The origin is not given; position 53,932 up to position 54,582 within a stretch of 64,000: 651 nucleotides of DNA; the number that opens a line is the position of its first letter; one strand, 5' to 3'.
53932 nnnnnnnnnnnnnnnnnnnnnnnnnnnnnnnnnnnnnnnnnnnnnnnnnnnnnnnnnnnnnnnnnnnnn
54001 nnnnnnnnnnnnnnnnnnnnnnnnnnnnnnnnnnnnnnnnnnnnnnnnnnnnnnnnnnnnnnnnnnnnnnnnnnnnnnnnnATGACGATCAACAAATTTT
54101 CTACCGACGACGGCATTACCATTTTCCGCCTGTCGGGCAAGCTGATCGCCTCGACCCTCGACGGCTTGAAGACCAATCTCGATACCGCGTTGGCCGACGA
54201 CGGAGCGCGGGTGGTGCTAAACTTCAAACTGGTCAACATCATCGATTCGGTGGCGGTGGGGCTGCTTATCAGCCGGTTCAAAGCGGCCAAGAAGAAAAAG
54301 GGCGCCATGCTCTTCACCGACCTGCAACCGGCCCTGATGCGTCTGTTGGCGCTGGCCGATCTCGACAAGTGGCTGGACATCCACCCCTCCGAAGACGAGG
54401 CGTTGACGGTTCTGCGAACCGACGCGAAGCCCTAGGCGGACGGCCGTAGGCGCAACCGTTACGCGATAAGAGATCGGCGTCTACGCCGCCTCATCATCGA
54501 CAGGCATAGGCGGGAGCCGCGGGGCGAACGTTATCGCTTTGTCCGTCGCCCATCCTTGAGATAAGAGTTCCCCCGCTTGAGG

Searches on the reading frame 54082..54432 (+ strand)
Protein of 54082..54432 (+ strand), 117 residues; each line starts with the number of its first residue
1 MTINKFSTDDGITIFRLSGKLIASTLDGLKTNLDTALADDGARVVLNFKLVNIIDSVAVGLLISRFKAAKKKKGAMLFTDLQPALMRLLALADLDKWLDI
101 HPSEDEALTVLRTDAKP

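Call 49: search_protein_families(library=pfam, proteins=[window:54082-54432:+], max_evalue=1)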
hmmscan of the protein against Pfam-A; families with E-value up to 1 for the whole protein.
seq(117 aa): 2 families
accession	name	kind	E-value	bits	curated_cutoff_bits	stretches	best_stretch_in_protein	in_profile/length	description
PF01740.26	STAS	-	4.2e-18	65.5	22.6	1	8-107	6-106/106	STAS domain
PF13466.11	STAS_2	-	3.2e-09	37.3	29.2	1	16-95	2-80/80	STAS domain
